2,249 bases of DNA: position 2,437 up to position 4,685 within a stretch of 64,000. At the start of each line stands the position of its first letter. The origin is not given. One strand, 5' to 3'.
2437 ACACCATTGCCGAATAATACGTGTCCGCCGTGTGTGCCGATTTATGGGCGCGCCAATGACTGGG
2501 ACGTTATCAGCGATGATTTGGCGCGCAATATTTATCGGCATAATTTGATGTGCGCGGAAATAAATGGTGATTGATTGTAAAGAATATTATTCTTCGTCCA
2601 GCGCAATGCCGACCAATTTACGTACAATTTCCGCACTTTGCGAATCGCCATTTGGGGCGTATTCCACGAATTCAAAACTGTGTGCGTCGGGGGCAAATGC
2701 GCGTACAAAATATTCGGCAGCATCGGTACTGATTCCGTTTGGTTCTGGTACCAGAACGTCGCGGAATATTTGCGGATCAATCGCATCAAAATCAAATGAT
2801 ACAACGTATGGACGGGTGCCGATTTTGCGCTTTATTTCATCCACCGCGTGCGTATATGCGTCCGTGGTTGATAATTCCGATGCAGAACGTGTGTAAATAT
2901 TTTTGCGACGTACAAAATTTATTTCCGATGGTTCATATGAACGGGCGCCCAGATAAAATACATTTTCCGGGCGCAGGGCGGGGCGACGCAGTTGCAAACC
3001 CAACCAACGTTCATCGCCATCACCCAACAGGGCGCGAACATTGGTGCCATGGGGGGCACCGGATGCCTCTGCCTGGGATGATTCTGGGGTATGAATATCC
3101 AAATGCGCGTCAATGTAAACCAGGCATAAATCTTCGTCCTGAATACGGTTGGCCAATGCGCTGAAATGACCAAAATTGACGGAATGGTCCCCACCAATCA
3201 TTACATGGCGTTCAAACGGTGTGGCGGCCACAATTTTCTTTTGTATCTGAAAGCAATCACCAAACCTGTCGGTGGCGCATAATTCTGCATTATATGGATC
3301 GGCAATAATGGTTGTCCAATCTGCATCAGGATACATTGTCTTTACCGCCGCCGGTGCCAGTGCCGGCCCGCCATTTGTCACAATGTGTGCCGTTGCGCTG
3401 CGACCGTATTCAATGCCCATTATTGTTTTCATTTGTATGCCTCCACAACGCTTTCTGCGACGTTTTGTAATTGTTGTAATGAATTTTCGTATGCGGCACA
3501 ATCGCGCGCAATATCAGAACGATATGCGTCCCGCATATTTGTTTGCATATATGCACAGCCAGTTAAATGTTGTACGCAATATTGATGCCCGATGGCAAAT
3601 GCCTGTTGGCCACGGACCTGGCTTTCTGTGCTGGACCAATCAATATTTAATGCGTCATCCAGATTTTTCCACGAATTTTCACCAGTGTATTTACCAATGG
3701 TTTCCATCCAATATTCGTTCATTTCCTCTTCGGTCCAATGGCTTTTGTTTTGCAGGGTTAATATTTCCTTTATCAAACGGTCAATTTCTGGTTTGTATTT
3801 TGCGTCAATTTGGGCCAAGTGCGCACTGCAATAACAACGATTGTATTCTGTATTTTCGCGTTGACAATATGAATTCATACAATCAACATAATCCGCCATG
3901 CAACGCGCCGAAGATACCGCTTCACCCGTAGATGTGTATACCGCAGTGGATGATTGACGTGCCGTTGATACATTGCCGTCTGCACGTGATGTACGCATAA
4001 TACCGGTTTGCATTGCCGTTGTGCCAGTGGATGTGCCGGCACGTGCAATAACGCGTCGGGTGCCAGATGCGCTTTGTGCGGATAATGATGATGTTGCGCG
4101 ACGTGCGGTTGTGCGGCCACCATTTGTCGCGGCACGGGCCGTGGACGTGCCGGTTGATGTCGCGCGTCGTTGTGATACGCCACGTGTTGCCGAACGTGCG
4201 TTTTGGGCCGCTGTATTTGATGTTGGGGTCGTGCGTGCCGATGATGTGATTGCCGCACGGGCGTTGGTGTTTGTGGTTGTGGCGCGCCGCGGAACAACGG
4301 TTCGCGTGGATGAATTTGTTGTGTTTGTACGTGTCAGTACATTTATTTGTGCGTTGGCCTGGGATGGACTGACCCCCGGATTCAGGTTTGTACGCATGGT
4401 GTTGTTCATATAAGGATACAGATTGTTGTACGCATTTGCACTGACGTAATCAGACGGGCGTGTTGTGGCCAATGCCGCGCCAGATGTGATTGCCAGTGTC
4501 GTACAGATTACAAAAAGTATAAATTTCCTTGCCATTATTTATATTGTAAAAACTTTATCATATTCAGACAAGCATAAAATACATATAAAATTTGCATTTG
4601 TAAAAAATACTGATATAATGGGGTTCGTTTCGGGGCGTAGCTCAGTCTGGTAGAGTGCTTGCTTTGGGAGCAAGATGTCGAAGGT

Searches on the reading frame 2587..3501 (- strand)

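Call 38: search_protein_families(library=pfam, proteins=[window:2587-3501:-], max_evalue=0.00001)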
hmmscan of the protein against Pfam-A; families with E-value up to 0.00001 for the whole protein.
window:2587-3501:- (304 aa): 1 family
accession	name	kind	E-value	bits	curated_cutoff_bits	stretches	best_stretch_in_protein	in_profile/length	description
PF00491.26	Arginase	-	4.7e-34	118.6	22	1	97-294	85-271/280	Arginase family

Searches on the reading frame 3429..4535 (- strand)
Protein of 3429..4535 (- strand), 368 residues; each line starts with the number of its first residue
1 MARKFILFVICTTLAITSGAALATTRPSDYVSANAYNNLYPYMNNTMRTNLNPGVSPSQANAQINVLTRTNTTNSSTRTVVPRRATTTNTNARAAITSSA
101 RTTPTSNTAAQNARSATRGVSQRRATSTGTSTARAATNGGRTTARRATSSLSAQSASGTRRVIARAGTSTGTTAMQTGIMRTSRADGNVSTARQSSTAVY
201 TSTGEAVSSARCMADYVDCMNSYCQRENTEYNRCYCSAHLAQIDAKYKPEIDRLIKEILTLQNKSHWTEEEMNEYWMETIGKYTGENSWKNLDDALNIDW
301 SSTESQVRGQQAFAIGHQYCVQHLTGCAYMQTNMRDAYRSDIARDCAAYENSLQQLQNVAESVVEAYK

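Call 4: search_protein_families(library=pfam, proteins=[window:3429-4535:-], max_evalue=1)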
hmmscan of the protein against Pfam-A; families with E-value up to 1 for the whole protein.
window:3429-4535:- (368 aa): 3 families
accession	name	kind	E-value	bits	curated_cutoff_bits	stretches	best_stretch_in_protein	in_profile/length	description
PF10654.15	DUF2481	-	0.056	13.9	27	1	250-339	28-110/126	Protein of unknown function (DUF2481)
PF20556.3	DUF6768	-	0.083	13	27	1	250-290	3-43/123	Family of unknown function (DUF6768)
PF05615.18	THOC7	-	0.47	11.2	28.7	0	239-270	104-135/136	Tho complex subunit 7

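Call 5: search_protein_families(library=ncbifam, proteins=[window:3429-4535:-], max_evalue=1)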
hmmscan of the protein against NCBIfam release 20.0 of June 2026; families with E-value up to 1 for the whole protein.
window:3429-4535:- (368 aa): 1 family
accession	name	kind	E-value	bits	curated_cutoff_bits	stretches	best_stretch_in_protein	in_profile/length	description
NF002983.0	PRK03705.1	equivalog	0.0076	14.3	901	1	221-301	527-604/658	glycogen debranching protein GlgX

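Call 32: predict_structure(alignment_id=A2)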
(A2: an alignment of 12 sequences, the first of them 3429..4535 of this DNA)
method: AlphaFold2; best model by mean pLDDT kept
length: 368 residues; sequences in the alignment: 12
mean_pLDDT: 42.7   pTM: 0.26
mean pLDDT of the five models: 42.7, 41.3, 39.4, 38.4, 37.4
residues with pLDDT >= 90: 0; 70-90: 0; 50-70: 87; < 50: 281
segments of 3 or more residues with pLDDT < 50: 1-103, 105-212, 231-238, 283-285, 292-306, 308-313, 316-344
pLDDT, mean of each block of 10 residues (from residue 1): 36 38 37 33 34 37 34 37 39 39 42 42 39 33 36 37 35 33 34 35 41 52 52 48 53 56 58 57 49 45 47 46 41 45 52 57 55
secondary structure, 60 per line:
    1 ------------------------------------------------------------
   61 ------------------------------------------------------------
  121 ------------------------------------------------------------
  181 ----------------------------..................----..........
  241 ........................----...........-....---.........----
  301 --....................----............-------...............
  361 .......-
elements in order: H209-226 H231-264 H269-279 H281-284 H288-296 H303-322 H327-338 H346-367
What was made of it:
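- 3906..4466 (-): Disordered polycationic T/A/S/R/N-rich region, residues 24-210 (net +19), with RRV[VI]xR / ARSAT-type motifs. No predicted structure for residues 1-208 (call 32).
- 3432..3920 (-): 8-Cys helical domain, residues 206-368 (C212, 219, 224, 234, 236, 320, 327, 346). All-helical in a low-confidence AF2 model (call 32).
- Tried and rejected: AF2 of the 368-aa protein with 12 sequences gave pLDDT 43, which is unusable for a fold search (call 32).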

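Call 76: search_protein_families(library=phrogs, proteins=[window:3429-4535:-], max_evalue=0.01)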
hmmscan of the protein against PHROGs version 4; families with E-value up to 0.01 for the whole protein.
window:3429-4535:- (368 aa): 0 families
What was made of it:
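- On Phage or anti-phage defence proteins: PHROGs gives 0 hits (call 76).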

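Call 77: search_protein_families(library=padloc, proteins=[window:3429-4535:-], max_evalue=0.01)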
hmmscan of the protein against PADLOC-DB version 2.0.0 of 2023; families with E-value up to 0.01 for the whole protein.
window:3429-4535:- (368 aa): 0 families

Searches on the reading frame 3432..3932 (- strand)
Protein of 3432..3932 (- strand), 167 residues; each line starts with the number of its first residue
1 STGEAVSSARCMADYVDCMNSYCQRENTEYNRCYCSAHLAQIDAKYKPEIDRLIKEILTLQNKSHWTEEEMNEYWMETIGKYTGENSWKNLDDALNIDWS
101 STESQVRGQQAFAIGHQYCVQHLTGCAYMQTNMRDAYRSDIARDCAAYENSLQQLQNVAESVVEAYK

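Call 12: find_homologous_proteins(query=window:3432-3932:-)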
Query seq(167 aa) (167 aa): 49 proteins with E <= 0.001 among 63 candidates.
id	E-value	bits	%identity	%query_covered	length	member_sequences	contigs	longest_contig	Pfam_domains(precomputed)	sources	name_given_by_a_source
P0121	2.9e-84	299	77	98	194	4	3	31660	-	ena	-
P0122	1.2e-82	294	80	93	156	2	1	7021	-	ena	-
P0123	2.5e-79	283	72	100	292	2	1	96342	-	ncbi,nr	ncbi:MAG: hypothetical protein NC311_05415 [Muribaculaceae bacterium]|nr:hypothetical protein [Murib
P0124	6.3e-78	278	72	97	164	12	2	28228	-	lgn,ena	-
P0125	1.6e-77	277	77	93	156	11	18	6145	-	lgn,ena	-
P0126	1.7e-76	274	69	100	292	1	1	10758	-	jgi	-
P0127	2.0e-76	273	78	89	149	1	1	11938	-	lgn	-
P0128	7.1e-76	272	78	89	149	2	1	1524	-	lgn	-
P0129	1.3e-74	267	72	95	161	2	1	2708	-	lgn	-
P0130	3.5e-74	266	77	89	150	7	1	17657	-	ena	-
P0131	6.1e-73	262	67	98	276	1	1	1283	-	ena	-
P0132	8.2e-71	255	72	89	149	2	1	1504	-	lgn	-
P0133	8.7e-71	255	66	99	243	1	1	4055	-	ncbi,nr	ncbi:MAG: hypothetical protein LBF37_03950 [Rickettsiales bacterium]|nr:hypothetical protein [Ricket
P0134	1.3e-70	254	66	99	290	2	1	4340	-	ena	-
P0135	1.5e-70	254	64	99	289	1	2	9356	-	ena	-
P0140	1.0e-68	248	63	99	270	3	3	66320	-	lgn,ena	-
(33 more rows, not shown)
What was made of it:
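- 3429..4535 (-): Short-class gene, 368 aa (stop codon included). Its stop overlaps the start of an arginase-family gene (ATGA). 49 homologs (call 12).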

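Call 58: find_encoding_contigs(protein=P0123, flank=6000, max_places=3)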
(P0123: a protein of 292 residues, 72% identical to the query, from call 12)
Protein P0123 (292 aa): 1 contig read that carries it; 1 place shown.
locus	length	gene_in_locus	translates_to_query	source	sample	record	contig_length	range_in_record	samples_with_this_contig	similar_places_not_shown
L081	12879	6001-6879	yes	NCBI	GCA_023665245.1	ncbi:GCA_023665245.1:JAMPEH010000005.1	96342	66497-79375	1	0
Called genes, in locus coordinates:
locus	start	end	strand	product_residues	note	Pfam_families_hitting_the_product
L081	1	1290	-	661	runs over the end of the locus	PF09491:RE_AlwI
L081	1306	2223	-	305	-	PF02086:MethyltransfD12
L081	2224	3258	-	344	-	PF02086:MethyltransfD12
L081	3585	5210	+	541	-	PF07693:KAP_NTPase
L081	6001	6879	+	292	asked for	-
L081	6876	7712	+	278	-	PF00491:Arginase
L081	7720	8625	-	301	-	-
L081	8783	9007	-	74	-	-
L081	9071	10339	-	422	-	PF07498:Rho_N, PF07497:Rho_RNA_bind, PF00006:ATP-synt_ab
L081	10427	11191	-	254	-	-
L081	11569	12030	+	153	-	PF00436:SSB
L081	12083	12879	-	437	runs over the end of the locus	PF01554:MatE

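Call 59: find_encoding_contigs(protein=P0140, flank=6000, max_places=3)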
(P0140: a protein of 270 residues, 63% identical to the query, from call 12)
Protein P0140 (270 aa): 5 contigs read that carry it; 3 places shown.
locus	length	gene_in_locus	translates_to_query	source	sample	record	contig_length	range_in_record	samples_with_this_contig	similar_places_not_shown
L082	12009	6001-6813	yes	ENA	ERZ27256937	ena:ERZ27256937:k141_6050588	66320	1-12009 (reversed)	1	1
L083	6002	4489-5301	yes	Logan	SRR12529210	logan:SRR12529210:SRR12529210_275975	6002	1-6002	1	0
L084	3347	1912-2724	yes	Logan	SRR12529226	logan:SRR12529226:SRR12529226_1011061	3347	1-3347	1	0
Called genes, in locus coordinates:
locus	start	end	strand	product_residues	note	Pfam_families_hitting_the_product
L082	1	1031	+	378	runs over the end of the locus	PF00109:ketoacyl-synt, PF02801:Ketoacyl-synt_C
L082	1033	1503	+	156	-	PF22817:ApeP-like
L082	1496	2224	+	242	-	PF00106:adh_short, PF08659:KR, PF13561:adh_short_C2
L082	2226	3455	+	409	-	PF00109:ketoacyl-synt, PF02801:Ketoacyl-synt_C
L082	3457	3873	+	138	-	-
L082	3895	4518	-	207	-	PF13505:OMP_b-brl, PF02462:Opacity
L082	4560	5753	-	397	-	-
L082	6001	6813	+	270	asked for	-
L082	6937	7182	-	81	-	-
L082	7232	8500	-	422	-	PF07498:Rho_N (weak), PF07497:Rho_RNA_bind, PF00006:ATP-synt_ab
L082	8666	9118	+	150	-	PF00436:SSB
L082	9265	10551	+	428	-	PF03952:Enolase_N, PF00113:Enolase_C, PF13378:MR_MLE_C (weak)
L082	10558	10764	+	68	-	PF14373:Imm_superinfect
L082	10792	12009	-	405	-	?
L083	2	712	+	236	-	?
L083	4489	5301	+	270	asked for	-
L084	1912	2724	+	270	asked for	-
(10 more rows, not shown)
